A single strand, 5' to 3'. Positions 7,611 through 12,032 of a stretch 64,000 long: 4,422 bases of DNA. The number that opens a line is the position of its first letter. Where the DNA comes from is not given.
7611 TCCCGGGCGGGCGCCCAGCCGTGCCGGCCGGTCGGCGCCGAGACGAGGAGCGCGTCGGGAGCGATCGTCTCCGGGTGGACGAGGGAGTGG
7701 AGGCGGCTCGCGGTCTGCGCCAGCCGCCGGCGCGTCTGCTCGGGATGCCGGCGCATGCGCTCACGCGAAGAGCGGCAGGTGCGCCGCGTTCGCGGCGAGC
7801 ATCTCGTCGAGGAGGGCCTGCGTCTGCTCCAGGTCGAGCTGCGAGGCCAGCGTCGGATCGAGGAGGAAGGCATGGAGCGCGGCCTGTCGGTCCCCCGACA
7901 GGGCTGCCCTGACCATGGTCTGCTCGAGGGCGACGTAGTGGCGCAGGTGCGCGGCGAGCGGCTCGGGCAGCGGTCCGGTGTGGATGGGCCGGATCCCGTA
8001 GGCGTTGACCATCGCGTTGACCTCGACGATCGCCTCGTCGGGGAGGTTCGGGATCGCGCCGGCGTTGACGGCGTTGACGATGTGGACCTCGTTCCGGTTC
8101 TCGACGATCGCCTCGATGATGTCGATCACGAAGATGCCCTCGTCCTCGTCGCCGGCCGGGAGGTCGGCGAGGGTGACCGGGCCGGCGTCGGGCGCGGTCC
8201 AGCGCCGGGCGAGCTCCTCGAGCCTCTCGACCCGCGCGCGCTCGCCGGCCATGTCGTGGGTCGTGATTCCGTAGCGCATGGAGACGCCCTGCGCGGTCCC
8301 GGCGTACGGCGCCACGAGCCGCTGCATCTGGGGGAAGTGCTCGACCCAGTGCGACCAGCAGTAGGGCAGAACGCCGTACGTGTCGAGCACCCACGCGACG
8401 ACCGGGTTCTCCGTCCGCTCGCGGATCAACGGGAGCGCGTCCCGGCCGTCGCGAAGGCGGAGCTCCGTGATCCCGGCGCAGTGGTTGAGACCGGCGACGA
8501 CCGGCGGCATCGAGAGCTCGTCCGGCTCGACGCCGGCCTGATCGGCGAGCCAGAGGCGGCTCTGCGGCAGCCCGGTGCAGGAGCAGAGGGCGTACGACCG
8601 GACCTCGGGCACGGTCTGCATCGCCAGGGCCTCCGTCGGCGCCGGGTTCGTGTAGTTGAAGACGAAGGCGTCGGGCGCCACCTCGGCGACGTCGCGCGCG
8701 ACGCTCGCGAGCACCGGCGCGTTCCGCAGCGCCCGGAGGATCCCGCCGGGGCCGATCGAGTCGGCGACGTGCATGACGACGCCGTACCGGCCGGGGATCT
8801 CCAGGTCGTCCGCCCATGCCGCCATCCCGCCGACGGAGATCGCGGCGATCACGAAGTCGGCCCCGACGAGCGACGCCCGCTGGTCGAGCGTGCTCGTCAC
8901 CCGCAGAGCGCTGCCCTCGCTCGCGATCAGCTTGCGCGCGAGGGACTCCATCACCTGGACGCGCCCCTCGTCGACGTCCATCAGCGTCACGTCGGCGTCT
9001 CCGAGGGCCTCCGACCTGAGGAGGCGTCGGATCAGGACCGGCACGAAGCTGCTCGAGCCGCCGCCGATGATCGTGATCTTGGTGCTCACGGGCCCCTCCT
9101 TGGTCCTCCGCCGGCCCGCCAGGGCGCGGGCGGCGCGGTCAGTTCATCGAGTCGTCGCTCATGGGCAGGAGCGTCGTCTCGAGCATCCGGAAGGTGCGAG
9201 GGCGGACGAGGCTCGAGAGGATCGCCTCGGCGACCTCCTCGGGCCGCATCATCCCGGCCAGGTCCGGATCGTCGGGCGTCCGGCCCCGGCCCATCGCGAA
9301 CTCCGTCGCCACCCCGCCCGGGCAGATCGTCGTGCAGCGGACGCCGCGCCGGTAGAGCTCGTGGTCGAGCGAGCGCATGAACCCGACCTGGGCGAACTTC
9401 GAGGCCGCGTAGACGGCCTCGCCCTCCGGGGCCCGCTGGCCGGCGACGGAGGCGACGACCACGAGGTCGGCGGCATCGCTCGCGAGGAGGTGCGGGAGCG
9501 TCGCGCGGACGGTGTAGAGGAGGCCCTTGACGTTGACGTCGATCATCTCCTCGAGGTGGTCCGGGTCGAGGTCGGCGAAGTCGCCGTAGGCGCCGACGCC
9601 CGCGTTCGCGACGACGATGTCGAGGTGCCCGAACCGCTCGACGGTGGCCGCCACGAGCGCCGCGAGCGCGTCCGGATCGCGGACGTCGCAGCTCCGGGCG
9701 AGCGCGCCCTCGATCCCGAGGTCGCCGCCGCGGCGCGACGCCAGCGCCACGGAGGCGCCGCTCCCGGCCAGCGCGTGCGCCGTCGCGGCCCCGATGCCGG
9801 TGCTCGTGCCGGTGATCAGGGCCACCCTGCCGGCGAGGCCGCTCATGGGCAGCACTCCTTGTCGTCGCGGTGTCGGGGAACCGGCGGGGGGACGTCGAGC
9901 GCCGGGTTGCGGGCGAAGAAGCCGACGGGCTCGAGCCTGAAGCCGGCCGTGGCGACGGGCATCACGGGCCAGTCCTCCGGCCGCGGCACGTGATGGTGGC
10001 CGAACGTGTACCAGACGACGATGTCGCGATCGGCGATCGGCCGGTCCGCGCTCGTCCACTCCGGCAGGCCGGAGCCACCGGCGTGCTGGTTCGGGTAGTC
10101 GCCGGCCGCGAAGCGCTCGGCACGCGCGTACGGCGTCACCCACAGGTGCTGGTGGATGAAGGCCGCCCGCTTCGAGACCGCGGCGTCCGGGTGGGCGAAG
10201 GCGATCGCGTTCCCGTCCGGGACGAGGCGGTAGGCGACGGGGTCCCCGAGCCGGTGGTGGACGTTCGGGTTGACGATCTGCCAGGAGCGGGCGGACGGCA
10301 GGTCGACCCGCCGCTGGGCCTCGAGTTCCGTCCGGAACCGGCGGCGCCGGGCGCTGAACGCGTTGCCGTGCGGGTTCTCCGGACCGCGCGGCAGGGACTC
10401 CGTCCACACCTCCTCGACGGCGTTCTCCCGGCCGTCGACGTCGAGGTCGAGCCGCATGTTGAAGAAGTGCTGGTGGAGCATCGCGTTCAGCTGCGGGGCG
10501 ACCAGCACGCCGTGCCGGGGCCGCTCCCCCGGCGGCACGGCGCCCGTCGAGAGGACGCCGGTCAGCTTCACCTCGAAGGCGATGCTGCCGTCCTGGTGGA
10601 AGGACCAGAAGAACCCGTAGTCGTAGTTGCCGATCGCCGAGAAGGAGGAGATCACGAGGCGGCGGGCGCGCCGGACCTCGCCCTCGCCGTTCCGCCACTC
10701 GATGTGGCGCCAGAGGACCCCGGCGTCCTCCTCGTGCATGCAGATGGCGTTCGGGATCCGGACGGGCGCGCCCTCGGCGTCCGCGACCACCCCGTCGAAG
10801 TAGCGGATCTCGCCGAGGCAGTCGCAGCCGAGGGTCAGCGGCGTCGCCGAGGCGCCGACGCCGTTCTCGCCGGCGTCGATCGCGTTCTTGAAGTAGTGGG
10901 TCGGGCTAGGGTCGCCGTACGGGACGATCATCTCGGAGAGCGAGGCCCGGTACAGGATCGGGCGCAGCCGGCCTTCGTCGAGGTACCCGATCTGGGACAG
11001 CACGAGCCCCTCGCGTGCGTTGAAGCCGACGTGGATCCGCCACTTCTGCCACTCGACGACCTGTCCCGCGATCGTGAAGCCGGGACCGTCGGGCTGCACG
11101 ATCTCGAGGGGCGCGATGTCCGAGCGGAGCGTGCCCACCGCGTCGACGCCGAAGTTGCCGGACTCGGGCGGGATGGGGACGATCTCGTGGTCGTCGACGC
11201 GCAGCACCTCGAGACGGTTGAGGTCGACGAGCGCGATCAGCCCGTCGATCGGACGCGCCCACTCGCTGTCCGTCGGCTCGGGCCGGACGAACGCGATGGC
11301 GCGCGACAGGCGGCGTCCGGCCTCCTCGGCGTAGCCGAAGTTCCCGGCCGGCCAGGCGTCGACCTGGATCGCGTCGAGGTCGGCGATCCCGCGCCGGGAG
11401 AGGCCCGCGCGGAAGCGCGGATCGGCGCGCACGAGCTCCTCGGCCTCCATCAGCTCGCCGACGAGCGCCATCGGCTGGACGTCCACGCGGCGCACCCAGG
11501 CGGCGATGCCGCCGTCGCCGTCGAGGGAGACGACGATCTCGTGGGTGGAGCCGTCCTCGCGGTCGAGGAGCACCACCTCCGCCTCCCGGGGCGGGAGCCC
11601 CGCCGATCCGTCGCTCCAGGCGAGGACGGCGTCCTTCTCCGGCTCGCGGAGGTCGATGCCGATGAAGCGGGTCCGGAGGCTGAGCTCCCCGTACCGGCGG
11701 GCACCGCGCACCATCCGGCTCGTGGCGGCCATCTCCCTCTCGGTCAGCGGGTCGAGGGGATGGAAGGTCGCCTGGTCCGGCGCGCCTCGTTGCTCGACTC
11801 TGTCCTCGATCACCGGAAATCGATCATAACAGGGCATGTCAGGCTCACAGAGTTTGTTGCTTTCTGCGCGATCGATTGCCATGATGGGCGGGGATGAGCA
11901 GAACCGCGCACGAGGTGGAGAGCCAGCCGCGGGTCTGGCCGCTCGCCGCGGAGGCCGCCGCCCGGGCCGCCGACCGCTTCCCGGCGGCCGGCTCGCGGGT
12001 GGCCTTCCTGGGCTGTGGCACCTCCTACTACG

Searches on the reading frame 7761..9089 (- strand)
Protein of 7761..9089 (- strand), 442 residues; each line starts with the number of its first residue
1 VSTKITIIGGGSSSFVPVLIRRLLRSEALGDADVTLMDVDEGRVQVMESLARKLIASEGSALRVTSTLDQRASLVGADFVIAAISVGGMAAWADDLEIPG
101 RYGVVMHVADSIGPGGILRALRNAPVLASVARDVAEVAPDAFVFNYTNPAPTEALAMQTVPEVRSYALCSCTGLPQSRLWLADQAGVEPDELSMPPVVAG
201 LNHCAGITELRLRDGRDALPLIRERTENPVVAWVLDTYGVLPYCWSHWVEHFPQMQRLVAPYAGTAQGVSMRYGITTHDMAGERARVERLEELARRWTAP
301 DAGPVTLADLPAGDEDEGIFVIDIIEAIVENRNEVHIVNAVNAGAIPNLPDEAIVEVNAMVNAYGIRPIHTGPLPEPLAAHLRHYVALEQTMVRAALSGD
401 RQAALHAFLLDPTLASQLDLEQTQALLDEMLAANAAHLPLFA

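Call 24: search_protein_families(library=pfam, proteins=[window:7761-9089:-], max_evalue=0.0001)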
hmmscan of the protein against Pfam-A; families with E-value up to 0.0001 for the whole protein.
window:7761-9089:- (442 aa): 2 families
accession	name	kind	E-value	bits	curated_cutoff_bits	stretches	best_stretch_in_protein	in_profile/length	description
PF02056.22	Glyco_hydro_4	-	9.6e-43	146.3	23.2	1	4-170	1-168/183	Family 4 glycosyl hydrolase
PF11975.13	Glyco_hydro_4C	-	3.8e-39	135.3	24.1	1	198-413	1-210/211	Family 4 glycosyl hydrolase C-terminal domain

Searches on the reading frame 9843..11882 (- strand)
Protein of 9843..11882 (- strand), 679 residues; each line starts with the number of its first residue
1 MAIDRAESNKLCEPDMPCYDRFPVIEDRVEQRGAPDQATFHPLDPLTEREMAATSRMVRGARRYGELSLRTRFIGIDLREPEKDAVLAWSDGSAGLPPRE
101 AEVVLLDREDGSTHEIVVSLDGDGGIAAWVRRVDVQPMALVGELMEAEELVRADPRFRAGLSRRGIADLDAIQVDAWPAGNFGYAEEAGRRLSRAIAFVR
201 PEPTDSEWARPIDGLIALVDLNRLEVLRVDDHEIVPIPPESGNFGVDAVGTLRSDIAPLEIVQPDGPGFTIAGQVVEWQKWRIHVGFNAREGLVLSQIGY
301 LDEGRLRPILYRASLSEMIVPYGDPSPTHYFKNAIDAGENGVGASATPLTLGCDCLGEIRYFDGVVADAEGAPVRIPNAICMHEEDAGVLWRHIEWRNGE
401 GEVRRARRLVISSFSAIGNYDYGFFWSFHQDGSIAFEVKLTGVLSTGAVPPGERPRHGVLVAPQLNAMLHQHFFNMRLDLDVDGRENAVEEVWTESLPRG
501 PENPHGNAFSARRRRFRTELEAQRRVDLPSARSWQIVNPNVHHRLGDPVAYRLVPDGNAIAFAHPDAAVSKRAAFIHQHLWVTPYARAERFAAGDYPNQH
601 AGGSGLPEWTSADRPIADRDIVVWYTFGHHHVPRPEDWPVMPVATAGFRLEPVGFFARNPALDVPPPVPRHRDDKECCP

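Call 24: search_protein_families(library=pfam, proteins=[window:9843-11882:-], max_evalue=0.0001)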
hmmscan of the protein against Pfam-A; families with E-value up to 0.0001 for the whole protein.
window:9843-11882:- (679 aa): 4 families
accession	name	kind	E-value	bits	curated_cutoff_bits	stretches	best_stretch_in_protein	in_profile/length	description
PF01179.26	Cu_amine_oxid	-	4e-158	527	27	1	259-662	1-407/407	Copper amine oxidase, enzyme domain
PF02728.21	Cu_amine_oxidN3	-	2.2e-13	50.8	22.6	1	137-238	1-100/100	Copper amine oxidase, N3 domain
PF02727.21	Cu_amine_oxidN2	-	6.3e-12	46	21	1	41-120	1-76/87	Copper amine oxidase, N2 domain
PF21994.1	AGAO-like_N2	-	1.2e-07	32.3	27.4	1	47-121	1-69/76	AGAO-like N2 domain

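Call 47: find_homologous_proteins(query=window:9843-11882:-, max_evalue=1e-30)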
Query window:9843-11882:- (679 aa): 7979 proteins with E <= 1e-30 among 8000 candidates; the best 120 are listed.
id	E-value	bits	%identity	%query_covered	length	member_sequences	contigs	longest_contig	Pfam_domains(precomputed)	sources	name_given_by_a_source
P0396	0.0e+0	1547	100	98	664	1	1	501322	PF21994.2,PF02728.22,PF02727.22,PF01179.28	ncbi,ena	-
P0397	0.0e+0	1138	77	93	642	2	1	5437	PF21994.2,PF02728.22,PF02727.22,PF01179.28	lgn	-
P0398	0.0e+0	1110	75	95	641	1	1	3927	PF21994.2,PF02728.22,PF02727.22,PF01179.28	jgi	jgi:primary-amine oxidase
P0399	0.0e+0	1110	76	93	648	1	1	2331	PF21994.2,PF02728.22,PF02727.22,PF01179.28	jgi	jgi:primary-amine oxidase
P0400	0.0e+0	1109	75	93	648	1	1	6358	PF21994.2,PF02728.22,PF02727.22,PF01179.28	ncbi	ncbi:MAG TPA: primary-amine oxidase [Solirubrobacteraceae bacterium]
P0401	0.0e+0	1107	74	93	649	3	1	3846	PF21994.2,PF02728.22,PF02727.22,PF01179.28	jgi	jgi:primary-amine oxidase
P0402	0.0e+0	1105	74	92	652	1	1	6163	PF21994.2,PF02728.22,PF02727.22,PF01179.28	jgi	jgi:primary-amine oxidase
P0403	0.0e+0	1097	74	94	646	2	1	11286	PF21994.2,PF02728.22,PF02727.22,PF01179.28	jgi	jgi:primary-amine oxidase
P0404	0.0e+0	1094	73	93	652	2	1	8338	PF21994.2,PF02728.22,PF02727.22,PF01179.28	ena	-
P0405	0.0e+0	1093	74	93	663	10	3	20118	PF21994.2,PF02728.22,PF02727.22,PF01179.28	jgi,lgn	-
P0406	0.0e+0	1092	73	93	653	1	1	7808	PF21994.2,PF02728.22,PF02727.22,PF01179.28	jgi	jgi:primary-amine oxidase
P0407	0.0e+0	1090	74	93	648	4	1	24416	PF21994.2,PF02728.22,PF02727.22,PF01179.28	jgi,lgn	-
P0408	0.0e+0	1090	74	93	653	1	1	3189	PF21994.2,PF02728.22,PF02727.22,PF01179.28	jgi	jgi:primary-amine oxidase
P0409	0.0e+0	1086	73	92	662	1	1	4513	PF21994.2,PF02728.22,PF02727.22,PF01179.28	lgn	-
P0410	0.0e+0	1080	72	93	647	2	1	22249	PF21994.2,PF02728.22,PF02727.22,PF01179.28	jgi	jgi:primary-amine oxidase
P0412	0.0e+0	1075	74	91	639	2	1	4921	PF21994.2,PF02728.22,PF02727.22,PF01179.28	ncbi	-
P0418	0.0e+0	1065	71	92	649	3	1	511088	PF21994.2,PF02728.22,PF02727.22,PF01179.28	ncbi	-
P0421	0.0e+0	1059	70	94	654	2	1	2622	PF21994.2,PF02728.22,PF02727.22,PF01179.28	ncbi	-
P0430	0.0e+0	1054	71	93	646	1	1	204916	PF21994.2,PF02728.22,PF02727.22,PF01179.28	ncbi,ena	-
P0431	0.0e+0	1054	72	93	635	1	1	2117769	PF21994.2,PF02728.22,PF02727.22,PF01179.28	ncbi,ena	-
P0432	0.0e+0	1054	70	93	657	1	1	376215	PF21994.2,PF02728.22,PF02727.22,PF01179.28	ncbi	-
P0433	0.0e+0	1053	73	92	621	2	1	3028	PF21994.2,PF02728.22,PF02727.22,PF01179.28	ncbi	-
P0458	0.0e+0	1041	70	94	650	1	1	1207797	PF21994.2,PF02728.22,PF02727.22,PF01179.28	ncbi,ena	-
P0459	0.0e+0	1041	71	93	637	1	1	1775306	PF21994.2,PF02728.22,PF02727.22,PF01179.28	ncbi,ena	-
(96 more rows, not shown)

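Call 56: list_cluster_members(proteins=[P0396, P0412, P0418, P0421, P0430, P0431, P0432, P0433, P0458, P0459])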
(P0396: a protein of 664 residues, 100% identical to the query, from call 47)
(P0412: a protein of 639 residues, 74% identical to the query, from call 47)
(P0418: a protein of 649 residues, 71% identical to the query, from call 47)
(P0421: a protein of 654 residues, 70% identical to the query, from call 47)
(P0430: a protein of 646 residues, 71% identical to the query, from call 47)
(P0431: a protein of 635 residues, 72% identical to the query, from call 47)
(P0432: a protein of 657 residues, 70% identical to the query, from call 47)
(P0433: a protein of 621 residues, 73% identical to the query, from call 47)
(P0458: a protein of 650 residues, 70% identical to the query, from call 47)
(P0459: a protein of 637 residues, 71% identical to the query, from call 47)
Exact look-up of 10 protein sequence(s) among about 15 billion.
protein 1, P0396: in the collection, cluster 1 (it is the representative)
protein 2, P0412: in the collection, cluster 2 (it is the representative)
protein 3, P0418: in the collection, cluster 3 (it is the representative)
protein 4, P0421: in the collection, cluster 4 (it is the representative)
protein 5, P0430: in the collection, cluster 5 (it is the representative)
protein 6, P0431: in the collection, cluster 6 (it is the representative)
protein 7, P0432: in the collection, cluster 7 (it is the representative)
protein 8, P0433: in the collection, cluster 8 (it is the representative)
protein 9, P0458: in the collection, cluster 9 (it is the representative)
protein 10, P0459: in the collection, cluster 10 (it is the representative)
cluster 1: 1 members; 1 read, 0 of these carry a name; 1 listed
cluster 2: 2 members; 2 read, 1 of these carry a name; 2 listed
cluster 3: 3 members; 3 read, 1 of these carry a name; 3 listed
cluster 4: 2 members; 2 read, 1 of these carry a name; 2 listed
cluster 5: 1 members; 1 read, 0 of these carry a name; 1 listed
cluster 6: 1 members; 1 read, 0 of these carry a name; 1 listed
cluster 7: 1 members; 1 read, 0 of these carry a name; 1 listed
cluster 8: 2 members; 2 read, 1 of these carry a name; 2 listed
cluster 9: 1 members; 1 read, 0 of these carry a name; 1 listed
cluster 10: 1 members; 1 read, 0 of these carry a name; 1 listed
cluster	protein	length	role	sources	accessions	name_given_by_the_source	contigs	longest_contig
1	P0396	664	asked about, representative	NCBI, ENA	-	-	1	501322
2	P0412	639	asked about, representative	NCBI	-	-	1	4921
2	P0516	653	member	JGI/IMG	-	primary-amine oxidase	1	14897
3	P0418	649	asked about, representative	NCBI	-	-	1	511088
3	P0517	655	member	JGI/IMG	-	primary-amine oxidase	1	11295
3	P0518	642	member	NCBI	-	-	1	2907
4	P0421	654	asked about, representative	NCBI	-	-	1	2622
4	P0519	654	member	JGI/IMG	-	primary-amine oxidase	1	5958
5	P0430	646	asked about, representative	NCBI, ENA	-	-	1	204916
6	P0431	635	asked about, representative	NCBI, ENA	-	-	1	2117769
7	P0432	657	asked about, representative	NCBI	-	-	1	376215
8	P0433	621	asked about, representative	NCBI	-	-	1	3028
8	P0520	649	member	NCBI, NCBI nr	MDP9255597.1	MAG: primary-amine oxidase [Actinomycetota bacterium] | primary-amine oxidase [Actinomycetota bacterium]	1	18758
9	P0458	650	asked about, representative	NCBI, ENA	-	-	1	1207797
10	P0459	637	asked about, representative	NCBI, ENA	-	-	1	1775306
